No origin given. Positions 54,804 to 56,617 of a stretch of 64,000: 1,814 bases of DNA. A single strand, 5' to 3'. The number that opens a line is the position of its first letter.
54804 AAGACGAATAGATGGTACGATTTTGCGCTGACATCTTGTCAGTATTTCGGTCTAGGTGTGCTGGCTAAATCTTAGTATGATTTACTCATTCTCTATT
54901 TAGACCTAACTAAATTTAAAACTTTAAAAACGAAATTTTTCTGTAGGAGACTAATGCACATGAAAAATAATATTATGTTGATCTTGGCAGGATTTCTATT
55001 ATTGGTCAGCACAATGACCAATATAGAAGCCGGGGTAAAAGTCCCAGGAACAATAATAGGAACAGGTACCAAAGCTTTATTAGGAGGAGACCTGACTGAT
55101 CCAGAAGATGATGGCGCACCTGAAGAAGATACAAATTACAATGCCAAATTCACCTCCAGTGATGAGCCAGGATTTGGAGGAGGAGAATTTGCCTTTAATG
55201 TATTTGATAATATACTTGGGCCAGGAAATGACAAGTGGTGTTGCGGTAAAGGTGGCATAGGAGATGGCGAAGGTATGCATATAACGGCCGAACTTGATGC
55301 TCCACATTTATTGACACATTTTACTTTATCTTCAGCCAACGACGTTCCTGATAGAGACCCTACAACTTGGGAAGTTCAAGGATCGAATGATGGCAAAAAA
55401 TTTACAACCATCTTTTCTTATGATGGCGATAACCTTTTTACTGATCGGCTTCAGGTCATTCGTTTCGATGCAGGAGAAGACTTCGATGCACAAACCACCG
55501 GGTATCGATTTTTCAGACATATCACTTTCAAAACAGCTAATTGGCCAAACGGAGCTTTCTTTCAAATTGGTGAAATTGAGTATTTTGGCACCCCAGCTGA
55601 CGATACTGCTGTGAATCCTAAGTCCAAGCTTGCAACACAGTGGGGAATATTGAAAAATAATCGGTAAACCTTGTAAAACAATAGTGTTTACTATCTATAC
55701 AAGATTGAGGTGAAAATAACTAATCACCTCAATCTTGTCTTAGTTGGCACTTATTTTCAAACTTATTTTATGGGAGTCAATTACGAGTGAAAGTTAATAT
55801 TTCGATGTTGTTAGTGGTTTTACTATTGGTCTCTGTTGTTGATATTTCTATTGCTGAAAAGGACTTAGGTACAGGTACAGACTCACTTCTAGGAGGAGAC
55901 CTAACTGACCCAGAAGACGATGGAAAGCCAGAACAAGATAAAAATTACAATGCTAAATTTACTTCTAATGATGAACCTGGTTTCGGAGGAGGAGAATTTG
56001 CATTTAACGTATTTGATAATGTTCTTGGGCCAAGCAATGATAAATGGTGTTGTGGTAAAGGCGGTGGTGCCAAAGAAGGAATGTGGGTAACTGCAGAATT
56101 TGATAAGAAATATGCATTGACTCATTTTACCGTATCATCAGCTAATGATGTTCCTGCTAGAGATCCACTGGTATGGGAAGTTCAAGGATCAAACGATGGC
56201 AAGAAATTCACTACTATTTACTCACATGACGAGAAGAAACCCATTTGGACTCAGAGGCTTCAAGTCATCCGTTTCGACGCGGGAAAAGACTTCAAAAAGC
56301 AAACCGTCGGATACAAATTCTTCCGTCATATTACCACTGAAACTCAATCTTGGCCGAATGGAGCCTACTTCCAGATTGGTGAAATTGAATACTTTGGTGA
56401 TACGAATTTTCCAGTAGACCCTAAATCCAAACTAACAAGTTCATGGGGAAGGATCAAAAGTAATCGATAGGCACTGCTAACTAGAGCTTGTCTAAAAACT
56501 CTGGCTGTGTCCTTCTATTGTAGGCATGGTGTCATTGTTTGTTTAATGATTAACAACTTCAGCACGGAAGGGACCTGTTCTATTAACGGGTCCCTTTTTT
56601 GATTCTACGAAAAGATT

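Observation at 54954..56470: Tandem duplicated secreted discoidin-domain proteins separated by a perfect 14-bp hairpin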

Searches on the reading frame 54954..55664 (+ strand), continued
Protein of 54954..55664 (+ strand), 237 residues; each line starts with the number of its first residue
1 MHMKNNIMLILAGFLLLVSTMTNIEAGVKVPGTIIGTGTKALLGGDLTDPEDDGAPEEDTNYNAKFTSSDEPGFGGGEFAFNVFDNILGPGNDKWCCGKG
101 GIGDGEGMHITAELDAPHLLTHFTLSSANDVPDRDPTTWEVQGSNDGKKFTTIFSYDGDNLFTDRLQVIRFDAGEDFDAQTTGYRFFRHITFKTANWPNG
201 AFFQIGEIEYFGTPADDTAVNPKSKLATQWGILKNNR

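Call 44: search_protein_families(library=ncbifam, proteins=[P0148, P0180, P0181, P0187, P0216, P0219, P0227, P0243, P0248, P0136], max_evalue=0.01)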
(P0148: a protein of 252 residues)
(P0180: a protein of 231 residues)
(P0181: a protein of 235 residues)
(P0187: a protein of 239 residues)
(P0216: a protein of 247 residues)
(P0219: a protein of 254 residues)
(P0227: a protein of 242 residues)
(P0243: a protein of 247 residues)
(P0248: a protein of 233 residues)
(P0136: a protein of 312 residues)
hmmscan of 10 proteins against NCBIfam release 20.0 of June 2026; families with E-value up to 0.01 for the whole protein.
P0148 (252 aa): 5 families
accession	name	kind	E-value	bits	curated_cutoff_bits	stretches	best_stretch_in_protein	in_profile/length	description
NF038124.1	PEP_CTERM_TLD_A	exception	0.0008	19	100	1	213-250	196-235/235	PEP_CTERM-anchored TLD domain-containing protein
NF041538.1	PEP_EDSA_1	subfamily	0.00081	19.1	100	0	226-249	284-307/307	EDSAP-1 family PEP-CTERM protein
TIGR02595.1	PEP_CTERM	domain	0.0016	19.1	16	1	226-251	1-24/24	PEP-CTERM sorting domain-containing protein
TIGR03370.1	VPLPA-CTERM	domain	0.0025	17.8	25.35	1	229-250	4-25/25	VPLPA-CTERM sorting domain-containing protein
NF033554.9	floc_PepA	equivalog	0.0025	17.7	80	1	204-250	216-261/261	flocculation-associated PEP-CTERM protein PepA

P0180 (231 aa): 8 families
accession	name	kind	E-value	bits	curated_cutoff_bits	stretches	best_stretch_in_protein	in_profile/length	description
NF033554.9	floc_PepA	equivalog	2.9e-07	30.6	80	1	50-230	127-260/261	flocculation-associated PEP-CTERM protein PepA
NF038120.1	PEP_CTERM_QFxxD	subfamily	2.2e-05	24.4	80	1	158-229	138-215/215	NF038120 family PEP-CTERM protein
TIGR02595.1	PEP_CTERM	domain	2.6e-05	24.7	16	1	207-229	1-23/24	PEP-CTERM sorting domain-containing protein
NF038118.1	PEP_CTERM_CCXG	equivalog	0.00026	20.7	90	1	205-229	174-198/199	CCXG family PEP-CTERM protein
NF033947.0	PEP-cistern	hypoth_equivalog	0.00028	20.7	60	1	175-229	136-195/195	cistern family PEP-CTERM protein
NF038125.1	PEP_CTERM_THxN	subfamily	0.00049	19.7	85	1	205-230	222-246/246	THxN family PEP-CTERM protein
NF038129.1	PEP_NF038129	equivalog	0.00092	19.1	65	1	204-229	168-193/194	NF038129 family PEP-CTERM protein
NF041927.1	Xrt_dep_XDP1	equivalog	0.0023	17.9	125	1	205-229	217-241/242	exosortase-dependent surface protein XDP1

P0181 (235 aa): 9 families
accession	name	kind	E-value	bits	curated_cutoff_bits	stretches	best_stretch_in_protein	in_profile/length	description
NF033554.9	floc_PepA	equivalog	3.8e-07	30.2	80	1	206-235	230-258/261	flocculation-associated PEP-CTERM protein PepA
NF038125.1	PEP_CTERM_THxN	subfamily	6e-06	26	85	1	213-235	222-244/246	THxN family PEP-CTERM protein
NF038120.1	PEP_CTERM_QFxxD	subfamily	4.3e-05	23.5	80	1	212-235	191-214/215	NF038120 family PEP-CTERM protein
NF041538.1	PEP_EDSA_1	subfamily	0.00013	21.8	100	1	213-233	283-305/307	EDSAP-1 family PEP-CTERM protein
TIGR02595.1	PEP_CTERM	domain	0.00027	21.5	16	1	214-235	1-22/24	PEP-CTERM sorting domain-containing protein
NF038124.1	PEP_CTERM_TLD_A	exception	0.00041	20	100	1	191-235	181-234/235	PEP_CTERM-anchored TLD domain-containing protein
NF038118.1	PEP_CTERM_CCXG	equivalog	0.0013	18.5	90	1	213-234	175-196/199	CCXG family PEP-CTERM protein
NF038129.1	PEP_NF038129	equivalog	0.0016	18.3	65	1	174-235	138-194/194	NF038129 family PEP-CTERM protein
NF041927.1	Xrt_dep_XDP1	equivalog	0.0027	17.7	125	1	212-235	217-240/242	exosortase-dependent surface protein XDP1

P0187 (239 aa): 1 family
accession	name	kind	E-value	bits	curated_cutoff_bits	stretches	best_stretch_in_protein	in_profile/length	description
NF038120.1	PEP_CTERM_QFxxD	subfamily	0.00033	20.6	80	1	197-235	178-215/215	NF038120 family PEP-CTERM protein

P0216 (247 aa): 6 families
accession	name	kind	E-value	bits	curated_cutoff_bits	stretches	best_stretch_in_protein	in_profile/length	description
NF038120.1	PEP_CTERM_QFxxD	subfamily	1e-06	28.8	80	1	114-245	87-215/215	NF038120 family PEP-CTERM protein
NF038124.1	PEP_CTERM_TLD_A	exception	0.00049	19.7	100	1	201-247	189-235/235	PEP_CTERM-anchored TLD domain-containing protein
NF033554.9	floc_PepA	equivalog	0.00074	19.4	80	1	67-247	85-261/261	flocculation-associated PEP-CTERM protein PepA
TIGR02595.1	PEP_CTERM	domain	0.0011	19.7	16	1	223-247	1-24/24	PEP-CTERM sorting domain-containing protein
NF038129.1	PEP_NF038129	equivalog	0.002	18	65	1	195-246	143-194/194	NF038129 family PEP-CTERM protein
NF041927.1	Xrt_dep_XDP1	equivalog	0.0024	17.9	125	1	218-246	214-242/242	exosortase-dependent surface protein XDP1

P0219 (254 aa): 5 families
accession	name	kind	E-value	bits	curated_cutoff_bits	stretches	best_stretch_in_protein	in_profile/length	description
NF038125.1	PEP_CTERM_THxN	subfamily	0.0029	17.2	85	1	219-254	215-246/246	THxN family PEP-CTERM protein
NF038124.1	PEP_CTERM_TLD_A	exception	0.0035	16.9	100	1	207-252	192-234/235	PEP_CTERM-anchored TLD domain-containing protein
NF038120.1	PEP_CTERM_QFxxD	subfamily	0.0043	16.9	80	0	213-252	177-214/215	NF038120 family PEP-CTERM protein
NF038129.1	PEP_NF038129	equivalog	0.0052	16.6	65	0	186-252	133-194/194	NF038129 family PEP-CTERM protein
NF035944.1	PEPxxWA-CTERM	domain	0.0087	16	35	0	228-252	1-24/24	PEPxxWA-CTERM sorting domain-containing protein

P0227 (242 aa): 1 family
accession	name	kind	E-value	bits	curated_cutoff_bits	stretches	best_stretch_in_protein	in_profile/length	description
NF038125.1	PEP_CTERM_THxN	subfamily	0.00082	19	85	1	113-240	126-246/246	THxN family PEP-CTERM protein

P0243 (247 aa): 8 families
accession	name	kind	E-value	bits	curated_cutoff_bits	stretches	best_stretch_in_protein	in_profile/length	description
TIGR02595.1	PEP_CTERM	domain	1.6e-05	25.4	16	1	222-246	1-23/24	PEP-CTERM sorting domain-containing protein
NF038125.1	PEP_CTERM_THxN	subfamily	6e-05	22.7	85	1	220-245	220-246/246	THxN family PEP-CTERM protein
NF033554.9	floc_PepA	equivalog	0.00082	19.3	80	0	7-246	5-261/261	flocculation-associated PEP-CTERM protein PepA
NF041538.1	PEP_EDSA_1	subfamily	0.001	18.8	100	1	133-245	210-307/307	EDSAP-1 family PEP-CTERM protein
NF038129.1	PEP_NF038129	equivalog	0.0015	18.4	65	1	219-245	168-193/194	NF038129 family PEP-CTERM protein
NF038124.1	PEP_CTERM_TLD_A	exception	0.003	17.2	100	0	211-244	199-235/235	PEP_CTERM-anchored TLD domain-containing protein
NF038118.1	PEP_CTERM_CCXG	equivalog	0.0038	16.9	90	0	210-245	164-199/199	CCXG family PEP-CTERM protein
NF038120.1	PEP_CTERM_QFxxD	subfamily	0.0066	16.3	80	0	220-243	191-214/215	NF038120 family PEP-CTERM protein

P0248 (233 aa): 9 families
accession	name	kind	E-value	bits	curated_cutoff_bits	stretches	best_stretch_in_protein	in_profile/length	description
NF038129.1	PEP_NF038129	equivalog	0.00061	19.7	65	1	166-233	123-193/194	NF038129 family PEP-CTERM protein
NF038125.1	PEP_CTERM_THxN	subfamily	0.00078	19.1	85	1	172-233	187-245/246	THxN family PEP-CTERM protein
TIGR02595.1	PEP_CTERM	domain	0.0014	19.4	16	1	211-233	1-22/24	PEP-CTERM sorting domain-containing protein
NF033947.0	PEP-cistern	hypoth_equivalog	0.0023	17.7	60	1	183-233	144-195/195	cistern family PEP-CTERM protein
NF041538.1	PEP_EDSA_1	subfamily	0.0024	17.6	100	1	118-233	197-306/307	EDSAP-1 family PEP-CTERM protein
NF033554.9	floc_PepA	equivalog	0.0037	17.1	80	1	111-233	141-259/261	flocculation-associated PEP-CTERM protein PepA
NF038120.1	PEP_CTERM_QFxxD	subfamily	0.0043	16.9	80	1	173-233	151-215/215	NF038120 family PEP-CTERM protein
NF041927.1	Xrt_dep_XDP1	equivalog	0.0056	16.7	125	1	209-233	217-241/242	exosortase-dependent surface protein XDP1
NF038118.1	PEP_CTERM_CCXG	equivalog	0.009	15.7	90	0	194-233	159-198/199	CCXG family PEP-CTERM protein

P0136 (312 aa): 9 families
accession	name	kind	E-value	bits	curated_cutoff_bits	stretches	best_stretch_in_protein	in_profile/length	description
NF038129.1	PEP_NF038129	equivalog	2.2e-06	27.7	65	1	280-309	164-193/194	NF038129 family PEP-CTERM protein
NF041538.1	PEP_EDSA_1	subfamily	1.1e-05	25.3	100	1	284-309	280-306/307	EDSAP-1 family PEP-CTERM protein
NF038124.1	PEP_CTERM_TLD_A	exception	0.00047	19.8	100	1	243-309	170-233/235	PEP_CTERM-anchored TLD domain-containing protein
NF038120.1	PEP_CTERM_QFxxD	subfamily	0.001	19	80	1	284-309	190-215/215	NF038120 family PEP-CTERM protein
TIGR02595.1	PEP_CTERM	domain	0.0012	19.6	16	1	287-309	1-23/24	PEP-CTERM sorting domain-containing protein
NF038119.1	PEP_CTERM_MHFG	equivalog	0.0023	18.3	100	1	280-309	229-258/260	MHFG family PEP-CTERM protein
NF038126.1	PEP_CTERM_FxDxF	subfamily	0.0039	17.4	50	0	241-308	97-163/165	FxDxF family PEP-CTERM protein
NF041927.1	Xrt_dep_XDP1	equivalog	0.0071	16.4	125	0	282-309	214-241/242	exosortase-dependent surface protein XDP1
NF038125.1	PEP_CTERM_THxN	subfamily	0.0088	15.6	85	0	285-309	222-245/246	THxN family PEP-CTERM protein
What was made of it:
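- On PEP-CTERM sorting domain (TIGR02595): More distant homologues do meet the definition (call 44).
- Closest known: PEP-CTERM / exosortase-sorted surface proteins. Same: Stand-alone homologues of the same module, 230-310 aa long, end in genuine PEP-CTERM (call 44).
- Stand-alone homologues end in true PEP-CTERM, with TIGR02595 above its cut-off (call 44).
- Tried and rejected: The 'CCXG family PEP-CTERM' model matches homologues only in their PEP-CTERM end, so it is not the same family (call 44).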

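Call 45: list_cluster_members(proteins=[P0148, P0180, P0181, P0187, P0216, P0219, P0227, P0243, P0248, P0136])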
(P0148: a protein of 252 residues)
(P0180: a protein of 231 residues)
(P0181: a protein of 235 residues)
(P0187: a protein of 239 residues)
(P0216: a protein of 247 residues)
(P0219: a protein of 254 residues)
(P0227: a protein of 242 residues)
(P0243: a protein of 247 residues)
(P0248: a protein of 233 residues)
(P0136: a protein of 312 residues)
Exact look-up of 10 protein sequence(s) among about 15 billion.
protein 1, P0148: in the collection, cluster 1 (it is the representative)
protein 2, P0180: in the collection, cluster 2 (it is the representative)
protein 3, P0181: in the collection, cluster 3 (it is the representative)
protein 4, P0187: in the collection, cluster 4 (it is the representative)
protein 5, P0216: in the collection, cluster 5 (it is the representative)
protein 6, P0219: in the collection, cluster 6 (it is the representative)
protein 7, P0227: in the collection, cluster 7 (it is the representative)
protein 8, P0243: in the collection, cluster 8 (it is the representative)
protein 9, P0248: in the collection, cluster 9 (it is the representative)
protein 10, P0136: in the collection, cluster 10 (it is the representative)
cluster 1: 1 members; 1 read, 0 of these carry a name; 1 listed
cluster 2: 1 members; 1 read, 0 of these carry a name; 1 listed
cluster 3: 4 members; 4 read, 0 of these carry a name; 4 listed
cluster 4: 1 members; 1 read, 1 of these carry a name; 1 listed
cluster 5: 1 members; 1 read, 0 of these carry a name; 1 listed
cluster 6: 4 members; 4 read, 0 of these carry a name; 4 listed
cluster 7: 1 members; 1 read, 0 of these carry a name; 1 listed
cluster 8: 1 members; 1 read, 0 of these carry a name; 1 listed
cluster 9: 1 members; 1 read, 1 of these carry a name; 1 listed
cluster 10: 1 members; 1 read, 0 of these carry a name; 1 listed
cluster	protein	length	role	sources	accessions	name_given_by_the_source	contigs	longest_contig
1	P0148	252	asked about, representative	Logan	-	-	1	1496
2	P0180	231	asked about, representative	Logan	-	-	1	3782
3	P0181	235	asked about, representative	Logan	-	-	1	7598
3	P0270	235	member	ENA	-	-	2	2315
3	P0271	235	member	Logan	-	-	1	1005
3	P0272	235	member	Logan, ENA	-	-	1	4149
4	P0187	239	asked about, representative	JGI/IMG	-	hypothetical protein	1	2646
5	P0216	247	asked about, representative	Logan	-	-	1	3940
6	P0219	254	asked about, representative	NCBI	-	-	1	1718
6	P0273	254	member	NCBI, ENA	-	-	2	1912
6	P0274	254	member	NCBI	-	-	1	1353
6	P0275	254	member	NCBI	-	-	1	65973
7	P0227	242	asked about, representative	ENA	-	-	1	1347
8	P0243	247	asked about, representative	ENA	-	-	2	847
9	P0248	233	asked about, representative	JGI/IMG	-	hypothetical protein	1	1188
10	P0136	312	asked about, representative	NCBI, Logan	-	-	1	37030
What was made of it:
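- Tried and rejected: The cluster look-up gave no organism names for the PEP-CTERM homologues (call 45).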

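Call 60: predict_structure(alignment_id=A3)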
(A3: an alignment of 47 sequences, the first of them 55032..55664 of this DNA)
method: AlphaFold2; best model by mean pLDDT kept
length: 211 residues; sequences in the alignment: 47
mean_pLDDT: 89.3   pTM: 0.84
mean pLDDT of the five models: 89.3, 89.2, 89.1, 88.5, 88.5
residues with pLDDT >= 90: 160; 70-90: 27; 50-70: 8; < 50: 16
segments of 3 or more residues with pLDDT < 50: 202-211
pLDDT, mean of each block of 10 residues (from residue 1): 82 98 95 93 92 95 93 84 96 98 95 97 97 97 98 96 96 86 95 51 47 38
secondary structure, 60 per line:
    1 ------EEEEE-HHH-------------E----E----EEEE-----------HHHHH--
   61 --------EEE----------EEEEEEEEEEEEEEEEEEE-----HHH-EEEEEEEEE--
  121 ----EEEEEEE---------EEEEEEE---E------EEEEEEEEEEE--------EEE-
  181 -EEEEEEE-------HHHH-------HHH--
elements in order: E7-11 E39-42 H54-58 E69-71 E82-100 E110-118 E125-131 E141-147 E158-168 E177-179 E182-188 H196-199
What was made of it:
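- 55053..55595 (+): Extended discoidin/CBM32-like module of gene 1 (residues ~34-214). It includes the conserved N-terminal extension LGTGT.............. AF2 pLDDT is 89 (call 60).
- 55608..55664 (+): C-terminal tag of gene 1: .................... Modelled as disordered (pLDDT below 50; call 60).
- On F5/8 type C / CBM32 fold: AF2 pLDDT 89.3 (call 60).
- On T9SS C-terminal sorting domain (PF18962): The tag is about 19 residues long and modelled as disordered (call 60).
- AF2 pLDDT 89.3, pTM 0.84 (call 60).
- Tried and rejected: A more diverse alignment fixed this (call 60).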

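Call 63: fold_search(model_id=the predicted structure, library=pdb)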
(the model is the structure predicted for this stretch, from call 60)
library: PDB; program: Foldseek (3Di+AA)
matches with E <= 10: 1647; with E <= 0.001: 232
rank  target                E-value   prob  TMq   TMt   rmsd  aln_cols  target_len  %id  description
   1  7nsn_B                1.9e-09  1.00  0.54  0.10   2.6       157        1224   18  Multi-domain GH92 alpha-1,2-mannosidase from Neobacillus novalis: mannoimidazole complex (released 2022-09-21)
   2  7nsn_A                7.5e-09  1.00  0.56  0.09  13.3       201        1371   22  Multi-domain GH92 alpha-1,2-mannosidase from Neobacillus novalis: mannoimidazole complex (released 2022-09-21)
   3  4a44                  2.7e-08  1.00  0.52  0.74   3.4       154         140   19  CpGH89CBM32-5, from Clostridium perfringens, in complex with the Tn Antigen (released 2012-04-04)
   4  4a41                  4.0e-08  1.00  0.52  0.76   3.2       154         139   19  CpGH89CBM32-5, from Clostridium perfringens, in complex with galactose (released 2012-04-04)
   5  4oyu_B                5.3e-08  1.00  0.55  0.64   6.6       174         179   16  Crystal structure of the N-terminal domains of muskelin (released 2015-02-11)
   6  4oyu_A                6.6e-08  1.00  0.52  0.61   6.8       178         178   16  Crystal structure of the N-terminal domains of muskelin (released 2015-02-11)
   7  9g43_A                3.9e-07  1.00  0.54  0.20   3.2       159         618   14  Crystal structure of a galactose oxidase from Pseudoarthrobacter siccitolerans (released 2025-07-23)
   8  9g8h_A                4.4e-07  1.00  0.51  0.19   4.7       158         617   15  Crystal structure of a galactose oxidase in complex with galactose (released 2025-08-06)
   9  8ttq_B                7.4e-07  1.00  0.54  0.21   5.0       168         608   15  Cryo-EM structure of the inner MKLN1 dimer from an autoinhibited MKLN1 tetramer (released 2024-09-11)
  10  4a42_B                7.8e-07  1.00  0.45  0.71   3.8       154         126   18  CpGH89CBM32-6 produced by Clostridium perfringens (released 2012-04-04)
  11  7wdt                  8.3e-07  1.00  0.45  0.13   6.5       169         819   15  6-sulfo-beta-D-N-acetylglucosaminidase from Bifidobacterium bifidum in complex with GlcNAc-6S (released 2022-12-28)
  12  4pqq                  8.8e-07  1.00  0.51  0.67   4.6       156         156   15  The crystal structure of discoidin domain from muskelin (released 2014-11-12)
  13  8ttq_A                9.3e-07  1.00  0.53  0.21   5.3       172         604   16  Cryo-EM structure of the inner MKLN1 dimer from an autoinhibited MKLN1 tetramer (released 2024-09-11)
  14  2eid                  1.2e-06  1.00  0.52  0.19   4.0       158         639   18  Galactose Oxidase W290G mutant (released 2007-04-24)
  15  4dxt                  1.2e-06  1.00  0.48  0.51   3.6       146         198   17  Human SUN2 (AA 522-717) (released 2012-06-06)
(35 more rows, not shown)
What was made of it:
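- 55053..55595 (+): Foldseek matches CBM32 modules (call 63).
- On F5/8 type C / CBM32 fold: Foldseek: 7nsn E 2e-9; 4a41/4a44 TM 0.74-0.76, normalised to the target (call 63).
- Closest known: Family 32 carbohydrate-binding modules / bacterial F5/8-type-C domains. Same: Same beta-sandwich fold: TM 0.74-0.76 (normalised to the target) for the CBM32 modules 4a41/4a44, and E as low as 2e-9 for 7nsn (call 63).
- TM 0.74-0.76 (normalised to the target) to CBM32 4a41/4a44 (call 63).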

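Call 82: find_encoding_contigs(protein=P0003, flank=3000, max_places=3)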
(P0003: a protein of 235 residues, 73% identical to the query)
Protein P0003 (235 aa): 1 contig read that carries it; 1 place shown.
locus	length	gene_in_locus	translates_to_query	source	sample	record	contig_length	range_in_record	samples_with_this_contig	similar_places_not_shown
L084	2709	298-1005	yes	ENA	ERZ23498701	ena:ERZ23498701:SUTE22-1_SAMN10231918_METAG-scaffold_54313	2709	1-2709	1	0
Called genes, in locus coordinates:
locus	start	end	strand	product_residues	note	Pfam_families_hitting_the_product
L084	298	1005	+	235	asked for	PF00754:F5_F8_type_C (weak)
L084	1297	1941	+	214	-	PF00754:F5_F8_type_C (weak)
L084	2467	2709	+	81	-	?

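Call 83: find_encoding_contigs(protein=P0002, flank=3000, max_places=3)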
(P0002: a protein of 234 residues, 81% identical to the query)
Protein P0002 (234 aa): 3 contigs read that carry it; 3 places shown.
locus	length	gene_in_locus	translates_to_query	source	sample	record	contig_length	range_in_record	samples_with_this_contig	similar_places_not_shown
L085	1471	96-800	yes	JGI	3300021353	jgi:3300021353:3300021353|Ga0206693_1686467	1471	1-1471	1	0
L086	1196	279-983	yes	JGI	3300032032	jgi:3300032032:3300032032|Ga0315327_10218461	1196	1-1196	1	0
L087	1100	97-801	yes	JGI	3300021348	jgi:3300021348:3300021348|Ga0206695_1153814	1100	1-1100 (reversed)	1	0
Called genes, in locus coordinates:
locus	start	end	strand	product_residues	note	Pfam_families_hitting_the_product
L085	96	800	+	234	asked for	PF00754:F5_F8_type_C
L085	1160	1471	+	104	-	?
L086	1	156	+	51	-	?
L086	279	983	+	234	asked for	PF00754:F5_F8_type_C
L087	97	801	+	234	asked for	PF00754:F5_F8_type_C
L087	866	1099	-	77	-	?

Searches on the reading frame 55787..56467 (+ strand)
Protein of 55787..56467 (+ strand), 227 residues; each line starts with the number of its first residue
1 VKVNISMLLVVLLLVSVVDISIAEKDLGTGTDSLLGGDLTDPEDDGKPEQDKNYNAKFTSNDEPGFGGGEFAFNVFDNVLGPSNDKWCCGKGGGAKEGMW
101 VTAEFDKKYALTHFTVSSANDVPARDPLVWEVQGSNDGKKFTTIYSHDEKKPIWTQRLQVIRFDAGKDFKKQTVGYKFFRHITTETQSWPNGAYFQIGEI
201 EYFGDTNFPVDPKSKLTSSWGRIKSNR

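Call 4: search_protein_families(library=pfam, proteins=[window:55787-56467:+], max_evalue=10)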
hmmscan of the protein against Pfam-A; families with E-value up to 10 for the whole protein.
window:55787-56467:+ (227 aa): 3 families
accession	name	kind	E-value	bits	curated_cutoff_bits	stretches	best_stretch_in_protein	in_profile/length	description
PF00754.31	F5_F8_type_C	-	9.9e-08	32.6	28.2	1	68-164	13-100/127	F5/8 type C domain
PF22633.2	F5_F8_type_C_2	-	0.00014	22.8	27.8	1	81-162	8-80/91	NedA-like, galactose-binding domain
PF21781.2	DUF6876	-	0.14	12.6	27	1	124-165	58-99/117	Family of unknown function (DUF6876)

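Call 10: search_protein_families(library=ncbifam, proteins=[window:55787-56467:+], max_evalue=1)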
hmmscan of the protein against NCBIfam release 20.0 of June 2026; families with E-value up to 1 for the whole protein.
window:55787-56467:+ (227 aa): 0 families
